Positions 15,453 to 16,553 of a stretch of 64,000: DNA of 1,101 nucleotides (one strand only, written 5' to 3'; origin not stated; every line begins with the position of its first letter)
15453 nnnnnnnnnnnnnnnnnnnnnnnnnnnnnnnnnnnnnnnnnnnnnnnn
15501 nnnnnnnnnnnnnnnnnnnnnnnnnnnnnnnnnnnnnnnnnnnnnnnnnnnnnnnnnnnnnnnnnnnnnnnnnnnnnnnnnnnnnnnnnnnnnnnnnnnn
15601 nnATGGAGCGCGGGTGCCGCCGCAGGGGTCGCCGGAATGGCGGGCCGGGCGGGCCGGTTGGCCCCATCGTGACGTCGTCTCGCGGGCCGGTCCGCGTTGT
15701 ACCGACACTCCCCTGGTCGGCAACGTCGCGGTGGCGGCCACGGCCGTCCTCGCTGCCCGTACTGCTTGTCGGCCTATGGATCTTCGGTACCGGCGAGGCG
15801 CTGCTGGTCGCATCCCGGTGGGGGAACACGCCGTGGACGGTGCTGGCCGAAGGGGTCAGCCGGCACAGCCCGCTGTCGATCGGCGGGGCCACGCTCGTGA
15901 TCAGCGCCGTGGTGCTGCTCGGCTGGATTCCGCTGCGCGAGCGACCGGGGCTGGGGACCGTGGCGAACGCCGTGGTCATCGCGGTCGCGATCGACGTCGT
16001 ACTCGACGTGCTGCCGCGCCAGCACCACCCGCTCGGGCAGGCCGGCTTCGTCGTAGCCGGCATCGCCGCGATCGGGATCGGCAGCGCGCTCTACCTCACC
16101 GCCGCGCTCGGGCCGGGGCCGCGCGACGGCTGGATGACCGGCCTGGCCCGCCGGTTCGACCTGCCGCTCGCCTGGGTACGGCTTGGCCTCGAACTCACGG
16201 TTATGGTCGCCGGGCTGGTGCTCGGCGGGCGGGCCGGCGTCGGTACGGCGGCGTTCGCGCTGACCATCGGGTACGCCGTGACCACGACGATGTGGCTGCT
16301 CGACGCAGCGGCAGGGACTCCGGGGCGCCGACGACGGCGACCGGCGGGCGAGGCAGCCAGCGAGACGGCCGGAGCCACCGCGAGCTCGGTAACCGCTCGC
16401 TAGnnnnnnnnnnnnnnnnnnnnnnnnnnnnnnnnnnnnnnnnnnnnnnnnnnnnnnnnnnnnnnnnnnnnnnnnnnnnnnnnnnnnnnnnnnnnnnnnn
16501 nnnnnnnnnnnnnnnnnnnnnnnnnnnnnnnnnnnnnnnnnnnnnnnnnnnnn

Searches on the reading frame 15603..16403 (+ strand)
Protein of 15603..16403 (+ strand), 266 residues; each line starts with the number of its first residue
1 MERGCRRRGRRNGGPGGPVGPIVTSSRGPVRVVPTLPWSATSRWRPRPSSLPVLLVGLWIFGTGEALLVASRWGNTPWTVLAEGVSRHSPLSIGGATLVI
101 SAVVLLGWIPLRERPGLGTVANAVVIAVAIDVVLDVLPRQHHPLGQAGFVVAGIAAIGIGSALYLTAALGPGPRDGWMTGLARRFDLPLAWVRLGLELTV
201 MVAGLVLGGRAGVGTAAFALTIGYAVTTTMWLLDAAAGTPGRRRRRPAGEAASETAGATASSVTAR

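Call 10: find_homologous_proteins(query=window:15603-16403:+)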
Query window:15603-16403:+ (266 aa): 3423 proteins with E <= 0.001 among 8000 candidates; the best 120 are listed.
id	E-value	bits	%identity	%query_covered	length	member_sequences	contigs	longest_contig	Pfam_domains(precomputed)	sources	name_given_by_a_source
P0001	1.4e-130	453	91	91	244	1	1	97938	PF19700.6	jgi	jgi:uncharacterized membrane protein YczE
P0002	4.5e-117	408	88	84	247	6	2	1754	PF19700.6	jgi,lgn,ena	-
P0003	2.0e-116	406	90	83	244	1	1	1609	PF19700.6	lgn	-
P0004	1.3e-107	377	99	70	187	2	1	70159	PF19700.6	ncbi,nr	ncbi:MAG: hypothetical protein QOD07_1819 [Frankiaceae bacterium]|nr:hypothetical protein [Frankiace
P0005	1.4e-106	374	83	82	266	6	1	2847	PF19700.6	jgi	jgi:uncharacterized membrane protein YczE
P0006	2.9e-105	370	84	80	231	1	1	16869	PF19700.6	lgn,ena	-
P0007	1.5e-104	367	87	77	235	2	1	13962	PF19700.6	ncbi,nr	ncbi:MAG: hypothetical protein QOC82_1206 [Frankiaceae bacterium]|nr:hypothetical protein [Frankiace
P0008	5.3e-104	366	83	79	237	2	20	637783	PF19700.6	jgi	jgi:uncharacterized protein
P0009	6.8e-102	359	84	79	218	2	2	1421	PF19700.6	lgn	-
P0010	6.8e-102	359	85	76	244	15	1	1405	PF19700.6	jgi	-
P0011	4.0e-101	356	84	81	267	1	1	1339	PF19700.6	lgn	-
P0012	1.0e-99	351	76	88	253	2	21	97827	PF19700.6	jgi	jgi:uncharacterized protein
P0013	4.6e-94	333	71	88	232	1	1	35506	PF19700.6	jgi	jgi:uncharacterized membrane protein YczE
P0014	3.7e-90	320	86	68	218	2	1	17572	PF19700.6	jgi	-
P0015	3.4e-89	317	85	69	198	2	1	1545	PF19700.6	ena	-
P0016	4.2e-88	313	88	67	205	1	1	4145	PF19700.6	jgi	jgi:uncharacterized membrane protein YczE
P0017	2.9e-85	304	72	80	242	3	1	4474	PF19700.6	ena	-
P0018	1.9e-84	301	70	80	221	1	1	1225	PF19700.6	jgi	jgi:hypothetical protein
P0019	2.2e-84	301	70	82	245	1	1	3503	PF19700.6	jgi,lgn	jgi:uncharacterized membrane protein YczE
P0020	3.1e-84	301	70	82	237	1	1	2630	PF19700.6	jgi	jgi:uncharacterized membrane protein YczE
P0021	4.2e-84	300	72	77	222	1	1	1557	PF19700.6,PF02588.22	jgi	-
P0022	5.4e-84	300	68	85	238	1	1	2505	PF19700.6,PF02588.22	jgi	jgi:uncharacterized membrane protein YczE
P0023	5.3e-83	297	67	85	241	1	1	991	PF19700.6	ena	-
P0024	5.6e-83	297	68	85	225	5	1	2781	PF19700.6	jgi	jgi:uncharacterized membrane protein YczE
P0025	8.5e-83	296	70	80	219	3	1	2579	PF19700.6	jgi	jgi:uncharacterized protein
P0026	1.2e-82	296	72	77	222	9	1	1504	PF19700.6,PF02588.22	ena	-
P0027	1.4e-82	295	73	77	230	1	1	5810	PF19700.6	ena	-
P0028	2.2e-82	295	70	78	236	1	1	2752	PF19700.6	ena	-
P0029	2.4e-82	295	72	76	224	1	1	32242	PF19700.6,PF02588.22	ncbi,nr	ncbi:MAG TPA: hypothetical protein VH274_02300 [Mycobacteriales bacterium]|nr:hypothetical protein [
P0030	2.7e-82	294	70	79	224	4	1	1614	PF19700.6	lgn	-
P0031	2.9e-82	294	71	77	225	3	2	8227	PF19700.6,PF02588.22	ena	-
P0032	3.6e-82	294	72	76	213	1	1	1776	PF19700.6,PF02588.22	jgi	jgi:hypothetical protein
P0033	1.1e-81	292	72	76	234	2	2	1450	PF19700.6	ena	-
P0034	1.3e-81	292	66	83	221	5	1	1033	PF19700.6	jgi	-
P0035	1.4e-81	292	72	78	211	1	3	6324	PF19700.6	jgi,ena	-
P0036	1.4e-81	292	71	76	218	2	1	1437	PF19700.6,PF02588.22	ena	-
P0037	2.5e-81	291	70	77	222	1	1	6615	PF19700.6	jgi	jgi:uncharacterized membrane protein YczE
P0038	3.0e-81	291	67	82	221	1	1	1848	PF19700.6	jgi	jgi:uncharacterized membrane protein YczE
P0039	3.1e-81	291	72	76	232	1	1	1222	PF19700.6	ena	-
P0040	4.2e-81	290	67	84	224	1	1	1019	PF19700.6,PF02588.22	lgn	-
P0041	5.3e-81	290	71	76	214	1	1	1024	PF19700.6,PF02588.22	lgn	-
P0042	5.4e-81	290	68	82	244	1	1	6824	PF19700.6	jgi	jgi:uncharacterized membrane protein YczE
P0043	6.5e-81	290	72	78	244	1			PF19700.6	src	-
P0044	7.2e-81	290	73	74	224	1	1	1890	PF19700.6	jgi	jgi:uncharacterized protein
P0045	9.2e-81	289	73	74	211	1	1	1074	PF19700.6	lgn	-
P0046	1.4e-80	289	74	76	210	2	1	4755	PF19700.6,PF02588.22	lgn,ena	-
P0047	1.7e-80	288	70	76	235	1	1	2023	PF19700.6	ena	-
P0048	1.7e-80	288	71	76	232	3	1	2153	PF19700.6,PF02588.22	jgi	jgi:uncharacterized protein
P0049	3.7e-80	287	72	74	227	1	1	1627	PF19700.6,PF02588.22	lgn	-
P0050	4.1e-80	287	73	76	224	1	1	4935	PF19700.6,PF02588.22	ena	-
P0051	5.1e-80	287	68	77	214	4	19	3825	PF19700.6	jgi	jgi:uncharacterized protein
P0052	5.2e-80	287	69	77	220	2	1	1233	PF19700.6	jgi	-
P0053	6.4e-80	287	71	76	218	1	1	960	PF19700.6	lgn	-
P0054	6.8e-80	286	72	77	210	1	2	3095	PF19700.6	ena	-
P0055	1.8e-79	285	67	82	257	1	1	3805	PF19700.6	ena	-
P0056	2.0e-79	285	72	73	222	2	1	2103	PF19700.6,PF02588.22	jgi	-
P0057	2.3e-79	285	70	76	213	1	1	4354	PF19700.6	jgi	jgi:uncharacterized membrane protein YczE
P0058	2.4e-79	285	69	76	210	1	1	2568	PF19700.6,PF02588.22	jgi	jgi:uncharacterized membrane protein YczE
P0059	9.9e-79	283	73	76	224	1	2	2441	PF19700.6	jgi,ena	jgi:uncharacterized membrane protein YczE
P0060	1.0e-78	283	68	78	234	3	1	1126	PF19700.6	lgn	-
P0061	1.2e-78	282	68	76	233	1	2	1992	PF19700.6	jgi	jgi:uncharacterized protein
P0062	1.3e-78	282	72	77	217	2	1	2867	PF19700.6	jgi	-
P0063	1.5e-78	282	69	82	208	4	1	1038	PF19700.6,PF02588.22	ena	-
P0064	1.7e-78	282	73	74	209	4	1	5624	PF19700.6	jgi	jgi:uncharacterized membrane protein YczE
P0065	2.1e-78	282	69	77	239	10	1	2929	PF19700.6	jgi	jgi:uncharacterized protein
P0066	2.2e-78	281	66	85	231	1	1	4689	PF19700.6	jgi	jgi:uncharacterized membrane protein YczE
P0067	3.4e-78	281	72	76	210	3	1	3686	PF19700.6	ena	-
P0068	3.5e-78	281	68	77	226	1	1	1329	PF19700.6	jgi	jgi:uncharacterized membrane protein YczE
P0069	5.0e-78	280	68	81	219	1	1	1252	PF19700.6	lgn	-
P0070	5.3e-78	280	73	74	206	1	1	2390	PF19700.6,PF02588.22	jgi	jgi:uncharacterized protein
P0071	5.4e-78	280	63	84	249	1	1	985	PF19700.6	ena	-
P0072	7.1e-78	280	67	83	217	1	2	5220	PF19700.6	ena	-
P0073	9.2e-78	279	70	77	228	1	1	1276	PF19700.6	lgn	-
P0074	1.0e-77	279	67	77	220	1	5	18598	PF19700.6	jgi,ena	jgi:uncharacterized membrane protein YczE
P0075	1.2e-77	279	68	77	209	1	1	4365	PF19700.6,PF02588.22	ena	-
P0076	1.5e-77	279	70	76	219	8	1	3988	PF19700.6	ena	-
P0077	1.6e-77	279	69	77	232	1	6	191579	PF19700.6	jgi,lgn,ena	-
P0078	2.0e-77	278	69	80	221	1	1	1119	PF19700.6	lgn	-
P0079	2.6e-77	278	67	82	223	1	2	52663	PF19700.6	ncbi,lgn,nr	ncbi:MAG TPA: hypothetical protein VFH66_08255 [Mycobacteriales bacterium]|nr:hypothetical protein [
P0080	2.6e-77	278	68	77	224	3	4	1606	PF19700.6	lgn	-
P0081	3.2e-77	278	67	82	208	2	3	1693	PF19700.6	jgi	jgi:uncharacterized protein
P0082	3.2e-77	278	72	74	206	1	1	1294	PF19700.6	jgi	jgi:uncharacterized membrane protein YczE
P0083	3.6e-77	277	70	77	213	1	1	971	PF19700.6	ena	-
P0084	4.3e-77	277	68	77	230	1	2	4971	PF19700.6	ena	-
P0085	5.0e-77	277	67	77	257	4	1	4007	PF19700.6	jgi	jgi:hypothetical protein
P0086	6.3e-77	277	71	77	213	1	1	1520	PF19700.6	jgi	-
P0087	7.9e-77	276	72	75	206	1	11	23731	PF19700.6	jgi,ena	jgi:uncharacterized protein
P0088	9.1e-77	276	67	77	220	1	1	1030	PF19700.6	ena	-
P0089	1.0e-76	276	72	75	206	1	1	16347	PF19700.6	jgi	jgi:uncharacterized protein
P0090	1.2e-76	276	71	77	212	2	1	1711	PF19700.6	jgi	-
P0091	1.3e-76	276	73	74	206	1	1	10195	PF19700.6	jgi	jgi:uncharacterized protein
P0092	1.4e-76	276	67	77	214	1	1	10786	PF19700.6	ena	-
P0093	2.0e-76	275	69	75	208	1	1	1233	PF19700.6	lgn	-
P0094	2.7e-76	275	67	81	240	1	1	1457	PF19700.6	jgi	jgi:uncharacterized membrane protein YczE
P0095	3.2e-76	274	73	73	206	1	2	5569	PF19700.6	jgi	jgi:uncharacterized protein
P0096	4.0e-76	274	68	78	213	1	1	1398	PF19700.6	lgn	-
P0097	4.1e-76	274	68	76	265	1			PF19700.6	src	-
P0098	6.4e-76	273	68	76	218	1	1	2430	PF19700.6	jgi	jgi:uncharacterized membrane protein YczE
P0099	7.1e-76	273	68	75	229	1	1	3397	PF19700.6,PF02588.22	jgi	jgi:uncharacterized membrane protein YczE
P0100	8.4e-76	273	70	77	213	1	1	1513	PF19700.6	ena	-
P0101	9.6e-76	273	73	73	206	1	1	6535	PF19700.6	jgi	jgi:uncharacterized protein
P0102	1.2e-75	272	71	75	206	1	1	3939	PF19700.6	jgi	jgi:uncharacterized protein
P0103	1.7e-75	272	67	76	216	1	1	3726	PF19700.6,PF02588.22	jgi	jgi:uncharacterized membrane protein YczE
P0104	2.2e-75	272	69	75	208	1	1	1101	PF19700.6,PF02588.22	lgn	-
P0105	2.3e-75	272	70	76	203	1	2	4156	PF19700.6,PF02588.22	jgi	jgi:uncharacterized membrane protein YczE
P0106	2.5e-75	271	72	74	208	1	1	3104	PF19700.6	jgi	-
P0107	2.8e-75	271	72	71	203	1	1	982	PF19700.6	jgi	jgi:uncharacterized membrane protein YczE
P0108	3.3e-75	271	67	77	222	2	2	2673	PF19700.6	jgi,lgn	jgi:uncharacterized membrane protein YczE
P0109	4.3e-75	271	71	74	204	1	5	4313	PF19700.6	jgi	jgi:uncharacterized protein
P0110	4.9e-75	271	70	71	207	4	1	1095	PF19700.6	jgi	jgi:uncharacterized membrane protein YczE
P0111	6.6e-75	270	69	74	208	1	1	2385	PF19700.6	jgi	jgi:uncharacterized membrane protein YczE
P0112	8.9e-75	270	69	76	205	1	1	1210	PF19700.6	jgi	jgi:uncharacterized membrane protein YczE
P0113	1.1e-74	269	69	74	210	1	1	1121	PF19700.6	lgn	-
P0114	1.2e-74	269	71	74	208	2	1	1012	PF19700.6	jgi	jgi:uncharacterized protein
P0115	1.4e-74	269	70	74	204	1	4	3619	PF19700.6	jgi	jgi:uncharacterized protein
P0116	2.3e-74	268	67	79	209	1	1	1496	PF19700.6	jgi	jgi:uncharacterized membrane protein YczE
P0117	2.5e-74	268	70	74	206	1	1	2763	PF19700.6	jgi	jgi:uncharacterized protein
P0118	2.7e-74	268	70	75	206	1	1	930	PF19700.6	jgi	jgi:uncharacterized membrane protein YczE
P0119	3.3e-74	268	65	82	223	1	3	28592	PF19700.6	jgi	jgi:uncharacterized protein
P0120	7.1e-74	267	70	77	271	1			PF19700.6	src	-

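Call 11: find_encoding_contigs(protein=P0004, flank=4000, max_places=3)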
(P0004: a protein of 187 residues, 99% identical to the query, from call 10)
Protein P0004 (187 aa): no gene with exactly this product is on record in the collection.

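Call 12: find_encoding_contigs(protein=P0001, flank=4000, max_places=3)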
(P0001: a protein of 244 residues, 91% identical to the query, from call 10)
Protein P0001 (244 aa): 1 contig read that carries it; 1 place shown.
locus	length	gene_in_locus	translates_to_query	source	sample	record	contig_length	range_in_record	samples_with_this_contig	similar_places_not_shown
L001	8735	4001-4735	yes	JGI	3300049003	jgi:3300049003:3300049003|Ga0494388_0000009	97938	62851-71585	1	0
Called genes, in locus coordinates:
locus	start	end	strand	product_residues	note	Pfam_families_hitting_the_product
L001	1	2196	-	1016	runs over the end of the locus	PF07517:SecA_DEAD, PF01043:SecA_PP_bind, PF21090:P-loop_SecA, PF07516:SecA_SW, PF02810:SEC-C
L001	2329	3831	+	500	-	PF00999:Na_H_Exchanger, PF02080:TrkA_C (weak)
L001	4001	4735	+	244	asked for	PF19700:DUF6198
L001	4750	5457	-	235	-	PF00072:Response_reg, PF00196:GerE, PF08281:Sigma70_r4_2 (weak), PF13384:HTH_23 (weak)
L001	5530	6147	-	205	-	PF02482:Ribosomal_S30AE, PF16321:Ribosom_S30AE_C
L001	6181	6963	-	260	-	PF00156:Pribosyltran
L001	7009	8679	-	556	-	PF25976:LpqB_N, PF10646:Germane, PF10647:Gmad1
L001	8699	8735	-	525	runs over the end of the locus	PF00672:HAMP, PF00512:HisKA, PF13581:HATPase_c_2 (faint), PF02518:HATPase_c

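Call 13: find_encoding_contigs(protein=P0007, flank=4000, max_places=3)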
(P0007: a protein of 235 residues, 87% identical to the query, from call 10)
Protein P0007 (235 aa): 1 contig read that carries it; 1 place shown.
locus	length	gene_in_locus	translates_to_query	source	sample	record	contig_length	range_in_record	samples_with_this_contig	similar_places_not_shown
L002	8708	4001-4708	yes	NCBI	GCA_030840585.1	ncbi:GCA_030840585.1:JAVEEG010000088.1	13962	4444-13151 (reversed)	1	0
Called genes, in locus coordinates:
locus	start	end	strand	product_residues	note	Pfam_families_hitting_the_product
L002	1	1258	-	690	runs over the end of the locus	PF07517:SecA_DEAD, PF01043:SecA_PP_bind, PF21090:P-loop_SecA, PF07516:SecA_SW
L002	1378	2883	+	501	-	PF00999:Na_H_Exchanger, PF02080:TrkA_C (weak)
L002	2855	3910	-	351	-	PF01699:Na_Ca_ex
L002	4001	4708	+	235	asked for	PF19700:DUF6198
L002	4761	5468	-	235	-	PF00072:Response_reg, PF00196:GerE, PF08281:Sigma70_r4_2 (weak), PF13384:HTH_23 (weak)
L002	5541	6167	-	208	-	PF02482:Ribosomal_S30AE, PF16321:Ribosom_S30AE_C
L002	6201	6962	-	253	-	PF00156:Pribosyltran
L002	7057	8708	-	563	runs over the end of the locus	PF25976:LpqB_N, PF10646:Germane, PF10647:Gmad1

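Call 16: find_encoding_contigs(protein=P0008, flank=4000, max_places=4)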
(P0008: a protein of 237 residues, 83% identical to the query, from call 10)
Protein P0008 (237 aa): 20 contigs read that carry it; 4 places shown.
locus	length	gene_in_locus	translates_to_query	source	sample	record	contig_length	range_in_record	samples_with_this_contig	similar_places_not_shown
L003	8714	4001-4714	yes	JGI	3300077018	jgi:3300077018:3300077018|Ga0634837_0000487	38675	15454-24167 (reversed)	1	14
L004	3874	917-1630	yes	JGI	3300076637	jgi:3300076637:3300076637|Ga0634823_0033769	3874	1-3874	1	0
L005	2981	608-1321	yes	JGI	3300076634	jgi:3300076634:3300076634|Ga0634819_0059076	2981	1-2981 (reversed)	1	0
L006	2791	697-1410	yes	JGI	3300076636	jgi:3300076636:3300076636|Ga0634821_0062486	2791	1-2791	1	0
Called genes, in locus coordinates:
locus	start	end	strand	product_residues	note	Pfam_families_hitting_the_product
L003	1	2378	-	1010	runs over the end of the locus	PF07517:SecA_DEAD, PF01043:SecA_PP_bind, PF21090:P-loop_SecA, PF07516:SecA_SW, PF02810:SEC-C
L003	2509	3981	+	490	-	PF00999:Na_H_Exchanger, PF02080:TrkA_C (weak)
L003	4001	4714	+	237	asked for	PF19700:DUF6198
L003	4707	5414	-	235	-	PF00072:Response_reg, PF00196:GerE, PF08281:Sigma70_r4_2 (weak), PF13384:HTH_23 (weak)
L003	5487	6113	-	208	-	PF02482:Ribosomal_S30AE, PF16321:Ribosom_S30AE_C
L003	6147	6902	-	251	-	PF00156:Pribosyltran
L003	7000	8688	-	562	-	PF25976:LpqB_N, PF10646:Germane, PF10647:Gmad1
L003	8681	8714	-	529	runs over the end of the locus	PF00672:HAMP, PF00512:HisKA, PF13581:HATPase_c_2 (weak), PF02518:HATPase_c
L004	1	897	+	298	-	?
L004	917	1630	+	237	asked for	PF19700:DUF6198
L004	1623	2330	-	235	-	PF00072:Response_reg, PF00196:GerE, PF08281:Sigma70_r4_2 (weak), PF13384:HTH_23 (weak)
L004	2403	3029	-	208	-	PF02482:Ribosomal_S30AE, PF16321:Ribosom_S30AE_C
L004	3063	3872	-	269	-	?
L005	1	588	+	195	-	?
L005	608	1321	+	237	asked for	PF19700:DUF6198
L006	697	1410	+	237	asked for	PF19700:DUF6198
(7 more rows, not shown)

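Call 17: find_encoding_contigs(protein=P0012, flank=4000, max_places=4)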
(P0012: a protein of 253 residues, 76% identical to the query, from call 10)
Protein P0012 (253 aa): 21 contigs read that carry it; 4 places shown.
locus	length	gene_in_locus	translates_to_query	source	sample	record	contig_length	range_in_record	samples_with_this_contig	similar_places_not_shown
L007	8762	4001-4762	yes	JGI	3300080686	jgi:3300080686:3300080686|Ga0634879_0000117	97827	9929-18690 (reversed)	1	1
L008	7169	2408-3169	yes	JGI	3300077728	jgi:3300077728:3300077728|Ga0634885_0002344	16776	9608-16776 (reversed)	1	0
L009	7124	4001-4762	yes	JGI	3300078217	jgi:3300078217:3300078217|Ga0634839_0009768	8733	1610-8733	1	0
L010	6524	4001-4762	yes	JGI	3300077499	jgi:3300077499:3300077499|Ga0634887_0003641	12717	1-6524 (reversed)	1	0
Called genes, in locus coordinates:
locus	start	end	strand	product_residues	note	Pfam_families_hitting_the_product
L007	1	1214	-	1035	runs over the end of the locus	PF07517:SecA_DEAD, PF01043:SecA_PP_bind, PF21090:P-loop_SecA, PF07516:SecA_SW, PF02810:SEC-C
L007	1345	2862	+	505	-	PF00999:Na_H_Exchanger, PF02080:TrkA_C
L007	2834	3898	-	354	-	PF01699:Na_Ca_ex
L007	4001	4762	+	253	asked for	PF19700:DUF6198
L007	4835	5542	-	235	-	PF00072:Response_reg, PF00196:GerE, PF08281:Sigma70_r4_2 (weak), PF13384:HTH_23 (weak)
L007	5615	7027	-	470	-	PF00156:Pribosyltran, PF02482:Ribosomal_S30AE, PF16321:Ribosom_S30AE_C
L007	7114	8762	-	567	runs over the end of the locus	PF25976:LpqB_N, PF10646:Germane, PF10647:Gmad1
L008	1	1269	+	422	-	?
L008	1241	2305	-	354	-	PF01699:Na_Ca_ex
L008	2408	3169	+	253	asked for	PF19700:DUF6198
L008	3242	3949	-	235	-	PF00072:Response_reg, PF00196:GerE, PF08281:Sigma70_r4_2 (weak), PF13384:HTH_23 (weak)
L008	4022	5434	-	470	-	PF00156:Pribosyltran, PF02482:Ribosomal_S30AE, PF16321:Ribosom_S30AE_C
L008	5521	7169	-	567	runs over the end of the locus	PF25976:LpqB_N, PF10646:Germane, PF10647:Gmad1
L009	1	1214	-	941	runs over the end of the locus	?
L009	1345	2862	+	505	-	PF00999:Na_H_Exchanger, PF02080:TrkA_C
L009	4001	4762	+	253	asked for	PF19700:DUF6198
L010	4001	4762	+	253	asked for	PF19700:DUF6198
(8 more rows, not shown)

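Call 18: find_encoding_contigs(protein=P0003, flank=4000, max_places=3)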
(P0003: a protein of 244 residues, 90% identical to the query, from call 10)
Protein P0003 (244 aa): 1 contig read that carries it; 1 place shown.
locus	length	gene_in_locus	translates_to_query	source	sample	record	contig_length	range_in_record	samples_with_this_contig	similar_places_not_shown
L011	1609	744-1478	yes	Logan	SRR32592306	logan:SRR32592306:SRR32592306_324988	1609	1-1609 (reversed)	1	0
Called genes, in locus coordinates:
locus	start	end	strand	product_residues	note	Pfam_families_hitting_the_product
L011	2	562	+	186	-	?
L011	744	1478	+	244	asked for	PF19700:DUF6198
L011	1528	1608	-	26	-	?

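Call 19: find_encoding_contigs(protein=P0002, flank=4000, max_places=3)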
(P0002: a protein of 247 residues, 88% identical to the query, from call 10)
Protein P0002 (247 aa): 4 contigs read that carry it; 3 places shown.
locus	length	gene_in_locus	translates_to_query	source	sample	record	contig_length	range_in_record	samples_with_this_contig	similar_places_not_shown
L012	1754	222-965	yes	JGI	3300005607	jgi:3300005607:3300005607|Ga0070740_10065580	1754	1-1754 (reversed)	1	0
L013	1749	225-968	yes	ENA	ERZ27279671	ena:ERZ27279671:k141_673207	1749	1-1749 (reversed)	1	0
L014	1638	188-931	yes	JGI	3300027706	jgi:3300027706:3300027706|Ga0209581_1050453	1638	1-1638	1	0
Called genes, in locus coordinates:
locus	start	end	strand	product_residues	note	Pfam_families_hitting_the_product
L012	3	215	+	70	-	?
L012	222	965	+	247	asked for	PF19700:DUF6198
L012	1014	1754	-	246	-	?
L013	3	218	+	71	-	?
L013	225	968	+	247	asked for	PF19700:DUF6198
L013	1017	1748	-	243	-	?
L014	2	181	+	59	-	?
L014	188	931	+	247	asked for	PF19700:DUF6198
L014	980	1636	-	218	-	?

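Call 20: find_encoding_contigs(protein=P0016, flank=4000, max_places=3)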
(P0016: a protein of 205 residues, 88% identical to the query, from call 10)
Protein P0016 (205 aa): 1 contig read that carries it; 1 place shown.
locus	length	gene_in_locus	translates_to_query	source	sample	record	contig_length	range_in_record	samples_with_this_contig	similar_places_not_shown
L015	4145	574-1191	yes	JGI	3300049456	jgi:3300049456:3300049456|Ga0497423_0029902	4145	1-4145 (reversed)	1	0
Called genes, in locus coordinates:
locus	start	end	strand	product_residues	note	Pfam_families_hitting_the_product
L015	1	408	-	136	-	?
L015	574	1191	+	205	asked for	PF19700:DUF6198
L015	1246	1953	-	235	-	PF00072:Response_reg, PF00196:GerE, PF08281:Sigma70_r4_2 (weak), PF13384:HTH_23 (weak)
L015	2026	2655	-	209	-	PF02482:Ribosomal_S30AE, PF16321:Ribosom_S30AE_C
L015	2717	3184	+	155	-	-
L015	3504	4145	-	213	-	?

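Call 21: find_encoding_contigs(protein=P0014, flank=4000, max_places=3)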
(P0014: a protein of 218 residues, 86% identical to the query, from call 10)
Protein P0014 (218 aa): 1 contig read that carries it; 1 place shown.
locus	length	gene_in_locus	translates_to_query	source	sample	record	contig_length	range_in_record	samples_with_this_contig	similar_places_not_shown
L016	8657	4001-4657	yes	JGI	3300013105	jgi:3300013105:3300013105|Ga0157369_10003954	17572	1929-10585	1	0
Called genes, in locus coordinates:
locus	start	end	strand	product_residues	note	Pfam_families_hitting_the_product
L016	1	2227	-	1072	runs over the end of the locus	-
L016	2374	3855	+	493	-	PF00999:Na_H_Exchanger, PF02080:TrkA_C (weak)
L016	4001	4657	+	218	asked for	PF19700:DUF6198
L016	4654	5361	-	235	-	PF00072:Response_reg, PF00196:GerE, PF08281:Sigma70_r4_2 (weak), PF13384:HTH_23 (weak)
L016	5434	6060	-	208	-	PF02482:Ribosomal_S30AE, PF16321:Ribosom_S30AE_C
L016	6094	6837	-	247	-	PF00156:Pribosyltran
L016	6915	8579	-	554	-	PF25976:LpqB_N, PF10646:Germane, PF10647:Gmad1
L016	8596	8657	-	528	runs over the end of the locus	PF00672:HAMP, PF00512:HisKA, PF13581:HATPase_c_2 (weak), PF02518:HATPase_c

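Call 46: find_encoding_contigs(protein=P0006, flank=3000, max_places=2)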
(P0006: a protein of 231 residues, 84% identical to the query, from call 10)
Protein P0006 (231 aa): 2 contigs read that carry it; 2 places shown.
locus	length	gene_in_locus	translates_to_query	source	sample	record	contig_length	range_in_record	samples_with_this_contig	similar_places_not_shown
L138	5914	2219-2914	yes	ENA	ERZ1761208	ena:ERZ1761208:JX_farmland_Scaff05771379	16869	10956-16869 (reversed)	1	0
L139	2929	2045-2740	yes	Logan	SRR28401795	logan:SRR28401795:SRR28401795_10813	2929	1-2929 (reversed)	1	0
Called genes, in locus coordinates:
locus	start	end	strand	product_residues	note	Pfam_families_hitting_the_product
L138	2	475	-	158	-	?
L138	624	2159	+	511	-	PF00999:Na_H_Exchanger, PF02080:TrkA_C (weak)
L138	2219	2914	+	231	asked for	PF19700:DUF6198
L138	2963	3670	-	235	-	PF00072:Response_reg, PF00196:GerE, PF08281:Sigma70_r4_2 (weak), PF13384:HTH_23 (weak)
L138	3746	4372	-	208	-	PF02482:Ribosomal_S30AE, PF16321:Ribosom_S30AE_C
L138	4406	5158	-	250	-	PF00156:Pribosyltran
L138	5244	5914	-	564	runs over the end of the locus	PF25976:LpqB_N, PF10646:Germane, PF10647:Gmad1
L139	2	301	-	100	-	?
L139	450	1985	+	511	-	PF00999:Na_H_Exchanger, PF02080:TrkA_C (weak)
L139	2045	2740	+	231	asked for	PF19700:DUF6198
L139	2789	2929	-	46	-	?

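Call 47: find_encoding_contigs(protein=P0005, flank=3000, max_places=2)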
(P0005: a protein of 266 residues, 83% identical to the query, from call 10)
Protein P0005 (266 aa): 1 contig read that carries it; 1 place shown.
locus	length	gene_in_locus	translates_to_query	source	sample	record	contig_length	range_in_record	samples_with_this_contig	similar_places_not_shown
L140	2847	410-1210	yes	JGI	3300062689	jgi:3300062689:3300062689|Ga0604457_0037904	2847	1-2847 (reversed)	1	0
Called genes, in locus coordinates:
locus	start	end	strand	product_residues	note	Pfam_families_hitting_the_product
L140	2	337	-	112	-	?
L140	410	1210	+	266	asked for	PF19700:DUF6198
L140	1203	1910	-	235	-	PF00072:Response_reg, PF00196:GerE, PF08281:Sigma70_r4_2 (weak), PF13384:HTH_23 (weak)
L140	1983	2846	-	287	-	?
